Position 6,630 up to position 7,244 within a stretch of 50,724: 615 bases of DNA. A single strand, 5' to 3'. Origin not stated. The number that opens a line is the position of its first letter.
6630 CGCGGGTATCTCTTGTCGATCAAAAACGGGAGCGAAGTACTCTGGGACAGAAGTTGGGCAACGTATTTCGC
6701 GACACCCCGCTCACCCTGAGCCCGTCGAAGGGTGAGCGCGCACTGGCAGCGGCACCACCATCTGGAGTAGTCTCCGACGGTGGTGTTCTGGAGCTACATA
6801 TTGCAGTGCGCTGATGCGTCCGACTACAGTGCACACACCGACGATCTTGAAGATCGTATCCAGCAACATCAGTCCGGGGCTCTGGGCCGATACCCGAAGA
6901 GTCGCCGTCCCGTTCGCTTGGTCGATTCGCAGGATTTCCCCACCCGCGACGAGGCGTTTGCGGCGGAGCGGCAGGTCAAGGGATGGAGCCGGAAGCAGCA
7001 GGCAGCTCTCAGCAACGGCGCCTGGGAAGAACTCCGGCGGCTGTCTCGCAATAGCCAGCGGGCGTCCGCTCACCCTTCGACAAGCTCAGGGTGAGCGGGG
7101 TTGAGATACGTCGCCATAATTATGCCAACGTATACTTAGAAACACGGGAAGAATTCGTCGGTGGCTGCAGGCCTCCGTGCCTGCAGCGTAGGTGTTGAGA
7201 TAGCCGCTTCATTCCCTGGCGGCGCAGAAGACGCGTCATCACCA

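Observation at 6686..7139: REPtron-like unit: a GIY-YIG nuclease gene bracketed by inverted hairpin repeats and inserted into a lipoprotein gene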

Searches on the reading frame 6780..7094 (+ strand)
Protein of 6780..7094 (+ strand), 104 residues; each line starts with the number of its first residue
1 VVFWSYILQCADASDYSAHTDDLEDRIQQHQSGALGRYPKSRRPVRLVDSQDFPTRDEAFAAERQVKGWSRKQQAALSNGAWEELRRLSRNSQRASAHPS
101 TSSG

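Call 5: search_protein_families(library=pfam, proteins=[window:6780-7094:+], max_evalue=1)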
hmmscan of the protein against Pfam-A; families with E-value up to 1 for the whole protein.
window:6780-7094:+ (104 aa): 3 families
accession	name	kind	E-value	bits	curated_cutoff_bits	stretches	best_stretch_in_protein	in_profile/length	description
PF01541.30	GIY-YIG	-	2e-09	38.1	22.6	1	4-72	3-74/78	GIY-YIG catalytic domain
PF14417.12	MEDS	-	0.0029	17.9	29.8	1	19-86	39-103/161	MEDS: MEthanogen/methylotroph, DcmR Sensory domain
PF13887.11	MYRF_ICA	-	0.27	10.9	24.1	1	19-29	22-32/36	Myelin regulatory factor ICA domain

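Call 11: find_homologous_proteins(query=window:6780-7091:+, max_evalue=0.001)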
Query window:6780-7091:+ (104 aa): 182 proteins with E <= 0.001 among 191 candidates; the best 120 are listed.
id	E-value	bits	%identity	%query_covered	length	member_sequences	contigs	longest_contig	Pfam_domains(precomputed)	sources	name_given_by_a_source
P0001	1.6e-59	216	95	100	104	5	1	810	PF01541.31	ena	-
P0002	1.1e-54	201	90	100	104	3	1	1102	PF01541.31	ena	-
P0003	2.1e-54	200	89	100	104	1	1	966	PF01541.31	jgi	-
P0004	1.9e-45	171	77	100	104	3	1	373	PF01541.31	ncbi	-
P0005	8.7e-44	166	77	100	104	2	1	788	PF01541.31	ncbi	-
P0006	3.8e-43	164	73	100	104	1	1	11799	PF01541.31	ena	-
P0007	3.9e-43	164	72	100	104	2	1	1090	PF01541.31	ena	-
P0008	6.3e-43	163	72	100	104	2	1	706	PF01541.31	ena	-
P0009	8.3e-43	163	75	100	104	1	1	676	PF01541.31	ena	-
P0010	8.8e-43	163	73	100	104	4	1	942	PF01541.31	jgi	jgi:predicted GIY-YIG superfamily endonuclease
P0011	2.7e-42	161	70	100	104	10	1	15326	PF01541.31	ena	-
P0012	6.6e-42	160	77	95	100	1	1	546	PF01541.31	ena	-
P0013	9.8e-42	159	70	100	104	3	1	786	PF01541.31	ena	-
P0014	1.0e-41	159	72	100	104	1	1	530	PF01541.31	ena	-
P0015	3.6e-41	157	70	100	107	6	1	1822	PF01541.31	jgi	jgi:predicted GIY-YIG superfamily endonuclease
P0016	4.8e-41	157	69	100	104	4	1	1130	PF01541.31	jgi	jgi:predicted GIY-YIG superfamily endonuclease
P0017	2.1e-40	155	68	100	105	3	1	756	PF01541.31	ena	-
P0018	4.5e-40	154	70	100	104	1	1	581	PF01541.31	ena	-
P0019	1.5e-39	152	68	100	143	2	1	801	PF01541.31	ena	-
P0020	1.8e-39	152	70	100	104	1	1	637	PF01541.31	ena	-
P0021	3.2e-39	151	68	100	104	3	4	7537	PF01541.31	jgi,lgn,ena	jgi:predicted GIY-YIG superfamily endonuclease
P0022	3.3e-39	151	67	100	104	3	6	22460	PF01541.31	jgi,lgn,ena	jgi:predicted GIY-YIG superfamily endonuclease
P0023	5.1e-39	151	69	100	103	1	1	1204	PF01541.31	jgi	jgi:predicted GIY-YIG superfamily endonuclease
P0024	8.7e-39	150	66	100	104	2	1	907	PF01541.31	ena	-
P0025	1.7e-38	149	68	100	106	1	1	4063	PF01541.31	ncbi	-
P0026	5.2e-38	147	65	100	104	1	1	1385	PF01541.31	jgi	-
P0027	7.5e-38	147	68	100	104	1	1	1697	PF01541.31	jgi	jgi:predicted GIY-YIG superfamily endonuclease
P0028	8.0e-38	147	67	100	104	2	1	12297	PF01541.31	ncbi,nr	ncbi:MAG TPA: GIY-YIG nuclease family protein [Candidatus Methylomirabilis sp.]|nr:GIY-YIG nuclease 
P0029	1.1e-37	146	63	100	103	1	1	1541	PF01541.31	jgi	jgi:predicted GIY-YIG superfamily endonuclease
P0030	2.0e-37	145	67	100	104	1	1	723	PF01541.31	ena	-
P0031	7.1e-37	144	66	100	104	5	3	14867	PF01541.31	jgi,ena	-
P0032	5.2e-35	138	68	95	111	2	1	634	PF01541.31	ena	-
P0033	5.6e-35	138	63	100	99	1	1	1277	PF01541.31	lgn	-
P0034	3.3e-34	135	63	100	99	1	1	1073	PF01541.31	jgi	jgi:predicted GIY-YIG superfamily endonuclease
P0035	1.4e-33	133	62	98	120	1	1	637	PF01541.31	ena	-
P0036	3.9e-33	132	62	100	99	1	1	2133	PF01541.31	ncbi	-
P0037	5.6e-33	131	72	84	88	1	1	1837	PF01541.31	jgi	jgi:predicted GIY-YIG superfamily endonuclease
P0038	3.7e-32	129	63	99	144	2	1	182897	PF01541.31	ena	-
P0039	8.1e-30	121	65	86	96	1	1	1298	PF01541.31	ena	-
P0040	2.8e-29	119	58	97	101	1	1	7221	PF01541.31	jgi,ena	-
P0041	3.5e-29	119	60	87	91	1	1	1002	PF01541.31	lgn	-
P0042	8.3e-29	118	61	88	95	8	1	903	PF01541.31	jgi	-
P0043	8.5e-29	118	59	88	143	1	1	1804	PF01541.31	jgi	jgi:predicted GIY-YIG superfamily endonuclease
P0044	1.6e-28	117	60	88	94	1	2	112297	PF01541.31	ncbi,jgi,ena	jgi:predicted GIY-YIG superfamily endonuclease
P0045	1.9e-28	117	57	89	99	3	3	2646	PF01541.31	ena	-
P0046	2.1e-28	116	59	89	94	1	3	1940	PF01541.31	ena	-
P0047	2.2e-28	116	58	90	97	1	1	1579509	PF01541.31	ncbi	ncbi:MAG: GIY-YIG nuclease family protein [Anaerolineaceae bacterium]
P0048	4.1e-28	116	59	89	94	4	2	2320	PF01541.31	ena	-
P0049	2.5e-27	113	57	100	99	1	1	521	PF01541.31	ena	-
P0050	4.1e-27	112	62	88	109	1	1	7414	PF01541.31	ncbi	-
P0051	1.0e-26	111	53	100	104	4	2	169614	PF01541.31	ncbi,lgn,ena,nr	ncbi:MAG: GIY-YIG nuclease family protein [Chloroflexota bacterium]|nr:GIY-YIG nuclease family prote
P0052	1.1e-26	111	59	90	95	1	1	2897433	PF01541.31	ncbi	ncbi:GIY-YIG nuclease family protein [Erythrobacter sp. HA6-11]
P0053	1.2e-26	111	56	100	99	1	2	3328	PF01541.31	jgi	jgi:predicted GIY-YIG superfamily endonuclease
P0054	1.3e-26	111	56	98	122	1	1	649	PF01541.31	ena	-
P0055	2.5e-26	110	57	88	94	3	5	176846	PF01541.31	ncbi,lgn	ncbi:GIY-YIG nuclease family protein [Qipengyuania mesophila]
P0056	2.5e-26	110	57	88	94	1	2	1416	PF01541.31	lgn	-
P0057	6.4e-26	109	58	86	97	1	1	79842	PF01541.31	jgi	jgi:putative endonuclease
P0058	8.4e-26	108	52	100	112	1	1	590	PF01541.31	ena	-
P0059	1.3e-25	108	55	100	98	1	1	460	PF01541.31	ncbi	-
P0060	2.0e-25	107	56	87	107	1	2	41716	PF01541.31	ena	-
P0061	2.6e-25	107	61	77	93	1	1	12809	PF01541.31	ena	-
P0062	3.6e-25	106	52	100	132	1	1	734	PF01541.31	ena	-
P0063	4.0e-25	106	57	88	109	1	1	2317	PF01541.31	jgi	-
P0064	5.6e-25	106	68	73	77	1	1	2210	PF01541.31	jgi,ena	-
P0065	1.2e-24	104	58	86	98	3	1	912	PF01541.31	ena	-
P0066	2.5e-24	103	54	89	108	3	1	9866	PF01541.31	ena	-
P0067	3.0e-24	103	54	91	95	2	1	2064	PF01541.31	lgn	-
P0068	6.9e-24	102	54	99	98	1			PF01541.31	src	-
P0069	8.0e-24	102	54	93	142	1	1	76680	PF01541.31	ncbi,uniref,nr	ncbi:GIY-YIG nuclease family protein [Anaeromyxobacter terrae]|uniref:GIY-YIG nuclease family protei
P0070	1.3e-23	101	54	99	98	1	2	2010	PF01541.31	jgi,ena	-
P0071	3.4e-23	100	47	100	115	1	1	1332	PF01541.31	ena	-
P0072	6.8e-23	99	53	99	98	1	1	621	PF01541.31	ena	-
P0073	1.5e-22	98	53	87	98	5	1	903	PF01541.31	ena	-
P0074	3.3e-22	97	52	99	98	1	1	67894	PF01541.31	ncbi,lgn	-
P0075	3.7e-22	96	52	88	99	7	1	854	PF01541.31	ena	-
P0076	1.0e-21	95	51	86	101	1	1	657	PF01541.31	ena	-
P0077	6.1e-20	89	45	98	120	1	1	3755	PF01541.31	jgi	jgi:predicted GIY-YIG superfamily endonuclease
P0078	3.1e-19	87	52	97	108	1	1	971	PF01541.31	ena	-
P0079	6.5e-19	86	56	74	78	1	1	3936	PF01541.31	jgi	jgi:tRNA/rRNA methyltransferase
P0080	6.8e-19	86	49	89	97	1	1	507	PF01541.31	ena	-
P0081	7.3e-19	86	58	74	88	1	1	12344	PF01541.31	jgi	jgi:putative endonuclease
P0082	7.5e-19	86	54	88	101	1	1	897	PF01541.31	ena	-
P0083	1.1e-18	85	45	99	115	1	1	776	PF01541.31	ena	-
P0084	1.9e-18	85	50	96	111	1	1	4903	PF01541.31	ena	-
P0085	2.1e-18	84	49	92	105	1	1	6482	PF01541.31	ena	-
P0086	2.8e-18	84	49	96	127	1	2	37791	PF01541.31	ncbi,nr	ncbi:MAG: GIY-YIG nuclease family protein [Alphaproteobacteria bacterium]|nr:GIY-YIG nuclease family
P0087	3.9e-18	84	48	100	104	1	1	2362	PF01541.31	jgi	jgi:putative endonuclease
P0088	6.3e-18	83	51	91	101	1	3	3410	PF01541.31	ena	-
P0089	1.0e-17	82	50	76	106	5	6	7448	PF01541.31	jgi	jgi:putative endonuclease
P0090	1.3e-17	82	54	87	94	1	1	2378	PF01541.31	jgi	jgi:predicted GIY-YIG superfamily endonuclease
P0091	1.4e-17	82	48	94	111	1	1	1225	PF01541.31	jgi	jgi:predicted GIY-YIG superfamily endonuclease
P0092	2.4e-17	81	52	87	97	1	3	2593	PF01541.31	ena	-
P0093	2.6e-17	81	54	78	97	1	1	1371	PF01541.31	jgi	jgi:predicted GIY-YIG superfamily endonuclease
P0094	2.6e-17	81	50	79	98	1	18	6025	PF01541.31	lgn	-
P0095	3.1e-17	81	49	94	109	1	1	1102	PF01541.31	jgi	jgi:putative endonuclease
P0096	3.3e-17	81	48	93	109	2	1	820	PF01541.31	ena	-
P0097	7.1e-17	80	51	93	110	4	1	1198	PF01541.31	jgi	jgi:putative endonuclease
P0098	9.6e-17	79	51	84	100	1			PF01541.31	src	-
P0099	1.0e-16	79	49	77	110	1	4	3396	PF01541.31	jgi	jgi:putative endonuclease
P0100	1.0e-16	79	52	88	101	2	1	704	PF01541.31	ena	-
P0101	1.1e-16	79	51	93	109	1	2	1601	PF01541.31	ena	-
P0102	1.5e-16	78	52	93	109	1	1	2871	PF01541.31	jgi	jgi:putative endonuclease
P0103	1.7e-16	78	51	85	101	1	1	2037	PF01541.31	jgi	jgi:putative endonuclease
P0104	1.9e-16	78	50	93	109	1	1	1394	PF01541.31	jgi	jgi:putative endonuclease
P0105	1.9e-16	78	53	92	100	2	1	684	PF01541.31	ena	-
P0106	2.0e-16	78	48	100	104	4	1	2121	PF01541.31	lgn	-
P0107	2.5e-16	78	53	82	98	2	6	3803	PF01541.31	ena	-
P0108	2.6e-16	78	52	93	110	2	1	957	PF01541.31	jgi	jgi:putative endonuclease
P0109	2.7e-16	78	51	84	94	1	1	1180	PF01541.31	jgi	jgi:predicted GIY-YIG superfamily endonuclease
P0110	3.4e-16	77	49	84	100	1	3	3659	PF01541.31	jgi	jgi:putative endonuclease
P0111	3.4e-16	77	49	84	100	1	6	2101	PF01541.31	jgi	jgi:putative endonuclease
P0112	3.7e-16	77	53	77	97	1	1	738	PF01541.31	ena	-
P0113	4.3e-16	77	53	93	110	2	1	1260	PF01541.31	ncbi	-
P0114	5.0e-16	77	51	87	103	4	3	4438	PF01541.31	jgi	jgi:putative endonuclease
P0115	5.7e-16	77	48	97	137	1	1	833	PF01541.31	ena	-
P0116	6.6e-16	76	50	84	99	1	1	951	PF01541.31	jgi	jgi:putative endonuclease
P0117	6.9e-16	76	49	82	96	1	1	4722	PF01541.31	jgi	jgi:putative endonuclease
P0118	7.4e-16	76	52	83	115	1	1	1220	PF01541.31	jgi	jgi:putative endonuclease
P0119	8.3e-16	76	42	96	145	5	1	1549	PF01541.31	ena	-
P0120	1.4e-15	75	54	83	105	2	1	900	PF01541.31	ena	-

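Call 18: find_related_loci(query=A1, collection=genome_contigs, flank=5000)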
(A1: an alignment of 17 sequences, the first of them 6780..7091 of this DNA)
Query A1 (104 aa) in genome_contigs; peptide patterns used: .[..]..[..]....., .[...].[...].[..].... (x = any residue, [..] = any of these).
600 stretches matched a pattern (row limit reached: there are more); 544 encode a relative of the query (tblastn E <= 1e-3); the best 80 are kept; 80 distinct loci.
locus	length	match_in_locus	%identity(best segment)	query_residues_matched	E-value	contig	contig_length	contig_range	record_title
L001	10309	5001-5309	62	1-104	6e-41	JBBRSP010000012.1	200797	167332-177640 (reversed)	MAG: Candidatus Binatia bacterium isolate La2_metabat2.097 La2_metabat2.097_K_3438905L200797_cov_33.0000, whole genome s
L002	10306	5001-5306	62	1-103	6e-39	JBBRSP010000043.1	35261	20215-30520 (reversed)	MAG: Candidatus Binatia bacterium isolate La2_metabat2.097 La2_metabat2.097_K_2131416L35261_cov_22.9697, whole genome sh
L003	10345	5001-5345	54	1-104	1e-36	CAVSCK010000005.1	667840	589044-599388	MAG: uncultured bacterium isolate MFD05942.bin.1.428 genome assembly, contig: contig_930, whole genome shotgun sequence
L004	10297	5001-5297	58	3-104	2e-36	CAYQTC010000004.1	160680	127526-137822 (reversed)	MAG TPA_asm: uncultured Geobacter sp. isolate SRP302447_co3_813 genome assembly, contig: NODE_262_length_160680_cov_33.6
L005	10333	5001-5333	56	1-104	2e-36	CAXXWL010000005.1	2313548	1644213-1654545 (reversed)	MAG: uncultured Caenibius sp. isolate 2b5e544d-74ba-4d02-9fd3-c32a5352e489 genome assembly, contig: contig_5, whole geno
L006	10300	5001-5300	57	2-104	7e-36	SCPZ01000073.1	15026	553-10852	MAG: Methylobacter sp. isolate DP16D_bin.19 DP16D_bin.19-57978, whole genome shotgun sequence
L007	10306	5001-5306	54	1-102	1e-35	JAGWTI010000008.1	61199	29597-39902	MAG: Nitrospirota bacterium isolate REEB37 contig-150_454, whole genome shotgun sequence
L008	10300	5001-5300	58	2-104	4e-35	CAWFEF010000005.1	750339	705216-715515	MAG: uncultured Gammaproteobacteria bacterium isolate MFD05674.bin.2.90 genome assembly, contig: contig_38943, whole gen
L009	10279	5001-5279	61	1-93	8e-35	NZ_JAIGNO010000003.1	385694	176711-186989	Qipengyuania qiaonensis strain 6D47A NODE_3_length_385694_cov_195.930348, whole genome shotgun sequence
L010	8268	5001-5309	56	1-103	1e-34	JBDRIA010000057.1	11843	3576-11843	MAG: Chloroflexota bacterium isolate MEGAHIT-group-1.557 k141_8608216, whole genome shotgun sequence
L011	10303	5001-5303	56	1-104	7e-35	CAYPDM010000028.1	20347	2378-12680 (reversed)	MAG TPA_asm: uncultured Dehalococcoidaceae bacterium isolate binchicken_co89_632 genome assembly, contig: NODE_4607_leng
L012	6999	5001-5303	57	3-102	3e-34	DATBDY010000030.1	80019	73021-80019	MAG TPA_asm: Allosphingosinicella sp. isolate SMAG_U5823 k141_3350283, whole genome shotgun sequence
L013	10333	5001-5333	56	1-104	4e-34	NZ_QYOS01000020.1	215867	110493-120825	Aurantiacibacter odishensis strain KCTC 23981 KCTC23981_6_215867, whole genome shotgun sequence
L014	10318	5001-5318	57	3-104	3e-34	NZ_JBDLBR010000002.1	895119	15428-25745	Aurantiacibacter flavus strain DGU5 contig2, whole genome shotgun sequence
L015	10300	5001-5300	54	2-104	2e-34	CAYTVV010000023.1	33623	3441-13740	MAG TPA_asm: uncultured Desulfurivibrio sp. isolate ERP113451_co7_199 genome assembly, contig: NODE_879_length_33623_cov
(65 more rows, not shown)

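Call 30: find_related_loci(query=window:6780-7091:+, collection=metagenome_contigs, flank=4000)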
Query window:6780-7091:+ (104 aa) in metagenome_contigs; peptide patterns used: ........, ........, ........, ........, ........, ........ (x = any residue, [..] = any of these).
393 stretches matched a pattern; 21 encode a relative of the query (tblastn E <= 1e-3); 21 distinct loci.
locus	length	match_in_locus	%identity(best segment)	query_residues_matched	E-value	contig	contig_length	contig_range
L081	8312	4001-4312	99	1-104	1e-67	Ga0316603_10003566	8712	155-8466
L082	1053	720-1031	98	1-104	6e-71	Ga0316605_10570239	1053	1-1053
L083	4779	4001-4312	66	1-104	5e-46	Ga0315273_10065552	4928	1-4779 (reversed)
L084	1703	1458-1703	66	1-82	1e-36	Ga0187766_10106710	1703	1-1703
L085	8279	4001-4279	60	1-93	1e-34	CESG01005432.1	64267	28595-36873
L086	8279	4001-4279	60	1-93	1e-34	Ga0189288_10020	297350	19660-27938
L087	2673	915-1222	70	1-104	1e-34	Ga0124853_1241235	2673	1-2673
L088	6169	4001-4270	58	3-92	9e-34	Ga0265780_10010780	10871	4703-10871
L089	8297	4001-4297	52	2-104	1e-31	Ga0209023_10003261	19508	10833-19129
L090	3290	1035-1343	50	1-103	4e-30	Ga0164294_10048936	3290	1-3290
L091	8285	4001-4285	57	1-95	5e-34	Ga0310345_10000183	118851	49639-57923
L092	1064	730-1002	56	3-93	7e-30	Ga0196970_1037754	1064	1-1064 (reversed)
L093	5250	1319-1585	53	3-91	1e-28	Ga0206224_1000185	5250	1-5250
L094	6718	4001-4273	47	1-91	8e-28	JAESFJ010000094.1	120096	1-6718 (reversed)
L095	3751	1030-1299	49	1-90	3e-27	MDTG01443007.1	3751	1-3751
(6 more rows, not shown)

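Call 47: search_solved_structures(query=A1, max_evalue=0.01)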
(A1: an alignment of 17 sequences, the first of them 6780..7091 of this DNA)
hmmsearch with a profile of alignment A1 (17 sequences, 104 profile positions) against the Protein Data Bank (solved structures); distinct sequences matched with E-value up to 0.01: 2.
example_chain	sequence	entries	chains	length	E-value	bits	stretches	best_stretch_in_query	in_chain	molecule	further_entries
1zg2_A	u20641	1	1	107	1.1e-22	83.3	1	1-94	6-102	Hypothetical UPF0213 protein BH0048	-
1ywl_A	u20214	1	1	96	3.1e-18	69.1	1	3-78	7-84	Hypothetical UPF0213 protein EF2693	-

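Call 49: find_encoding_contigs(protein=P0001, flank=3000, max_places=4)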
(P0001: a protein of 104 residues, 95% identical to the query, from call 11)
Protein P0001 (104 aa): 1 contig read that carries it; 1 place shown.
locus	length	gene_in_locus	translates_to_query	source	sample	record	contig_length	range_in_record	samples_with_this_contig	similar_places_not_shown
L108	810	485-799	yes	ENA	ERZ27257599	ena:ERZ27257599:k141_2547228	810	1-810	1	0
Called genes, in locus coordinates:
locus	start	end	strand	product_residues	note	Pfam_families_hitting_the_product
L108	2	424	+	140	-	?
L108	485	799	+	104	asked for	PF01541:GIY-YIG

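Call 50: find_encoding_contigs(protein=P0002, flank=3000, max_places=4)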
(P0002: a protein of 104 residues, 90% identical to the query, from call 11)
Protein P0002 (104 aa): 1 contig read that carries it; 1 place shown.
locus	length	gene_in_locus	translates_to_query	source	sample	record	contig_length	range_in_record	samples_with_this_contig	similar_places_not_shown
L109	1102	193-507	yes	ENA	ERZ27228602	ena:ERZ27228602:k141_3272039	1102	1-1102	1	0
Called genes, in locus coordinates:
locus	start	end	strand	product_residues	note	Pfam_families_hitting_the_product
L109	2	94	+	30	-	?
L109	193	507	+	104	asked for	PF01541:GIY-YIG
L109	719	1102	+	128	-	?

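Call 51: find_encoding_contigs(protein=P0003, flank=3000, max_places=4)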
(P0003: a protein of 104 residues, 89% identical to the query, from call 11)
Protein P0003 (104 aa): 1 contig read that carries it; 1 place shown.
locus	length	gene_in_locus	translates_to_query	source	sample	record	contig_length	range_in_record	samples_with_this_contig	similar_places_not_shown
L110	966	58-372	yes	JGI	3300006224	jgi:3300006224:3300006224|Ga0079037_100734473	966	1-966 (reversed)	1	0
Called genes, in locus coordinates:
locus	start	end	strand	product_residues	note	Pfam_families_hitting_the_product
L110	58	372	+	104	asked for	PF01541:GIY-YIG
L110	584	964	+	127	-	?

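Call 65: search_protein_families(library=ncbifam, proteins=[window:6780-7091:+, P0002], max_evalue=0.01)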
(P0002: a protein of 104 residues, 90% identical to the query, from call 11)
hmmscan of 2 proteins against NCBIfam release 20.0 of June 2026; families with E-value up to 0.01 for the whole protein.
window:6780-7091:+ (104 aa): 0 families

P0002 (104 aa): 0 families

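Call 66: search_protein_families(library=padloc, proteins=[window:6780-7091:+, P0002], max_evalue=0.01)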
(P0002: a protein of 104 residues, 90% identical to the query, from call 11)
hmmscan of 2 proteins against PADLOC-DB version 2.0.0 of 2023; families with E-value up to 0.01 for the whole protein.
window:6780-7091:+ (104 aa): 0 families

P0002 (104 aa): 1 family
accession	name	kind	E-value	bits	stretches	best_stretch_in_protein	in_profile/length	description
PDLC04923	PDC-S14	-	0.002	15.2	1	9-32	77-106/320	-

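Call 67: search_dna_similar(query=P0002, collection=plasmids, mode=protein, max_evalue=1e-10, max_rows=25)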
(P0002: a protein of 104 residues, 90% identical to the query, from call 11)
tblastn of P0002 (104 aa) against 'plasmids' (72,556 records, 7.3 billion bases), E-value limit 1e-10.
Records with a match: 8; places in all: 8; records where one place covers at least 80% of the query: 3.
Best place of each record, by identity: <60% 8.
By first word of the organism name: Sphingomonas 2; Listeria 2; Methylobacterium 1; Subdoligranulum 1; Legionella 1; Bacillus 1.
By predicted mobility (MOB-suite, as given by PLSDB): non-mobilizable 8.
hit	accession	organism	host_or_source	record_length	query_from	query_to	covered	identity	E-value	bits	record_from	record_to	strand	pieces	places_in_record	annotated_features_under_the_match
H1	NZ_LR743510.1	Methylobacterium bullatum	-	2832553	1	104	100%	45.4%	2e-20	91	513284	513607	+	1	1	none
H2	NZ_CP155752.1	Sphingomonas parapaucimobilis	Chinese cabbage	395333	1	86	83%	54.7%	7e-26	106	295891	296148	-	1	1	GIY-YIG nuclease family protein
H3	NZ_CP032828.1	Sphingomonas paeninsulae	whole organism,soil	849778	1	102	98%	41.2%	4e-20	90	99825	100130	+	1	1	hypothetical protein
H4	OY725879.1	Subdoligranulum variabile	-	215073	4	83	77%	41.3%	2e-11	66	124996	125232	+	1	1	none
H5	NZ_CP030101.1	Listeria monocytogenes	Environment,water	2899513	4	76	70%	43.8%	2e-11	66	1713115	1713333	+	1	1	none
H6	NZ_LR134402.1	Listeria monocytogenes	Homo sapiens,Vein blood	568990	4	76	70%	43.8%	2e-11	65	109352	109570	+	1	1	GIY-YIG nuclease family protein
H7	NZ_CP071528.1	Legionella lytica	Acanthamoeba castellanii,bacterial ...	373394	2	77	73%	39.0%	5e-11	64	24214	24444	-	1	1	GIY-YIG nuclease family protein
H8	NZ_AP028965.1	Bacillus subtilis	soil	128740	4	74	68%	40.8%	2e-12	68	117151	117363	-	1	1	yazA: GIY-YIG nuclease family protein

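Call 83: predict_structure(alignment_id=A1)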
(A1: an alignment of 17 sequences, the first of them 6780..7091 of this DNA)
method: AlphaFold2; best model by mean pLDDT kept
length: 104 residues; sequences in the alignment: 17
mean_pLDDT: 83.6   pTM: 0.69
mean pLDDT of the five models: 83.6, 81.6, 79.3, 78.9, 79.0
residues with pLDDT >= 90: 46; 70-90: 44; 50-70: 7; < 50: 7
segments of 3 or more residues with pLDDT < 50: 98-104
pLDDT, mean of each block of 10 residues (from residue 1): 93 90 95 85 90 96 89 81 79 54 40
secondary structure, 60 per line:
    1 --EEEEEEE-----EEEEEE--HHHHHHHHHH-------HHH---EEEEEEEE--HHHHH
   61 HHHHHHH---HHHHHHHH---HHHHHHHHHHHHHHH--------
elements in order: E3-9 E15-20 H23-32 E46-53 H56-67 H71-78 H82-96
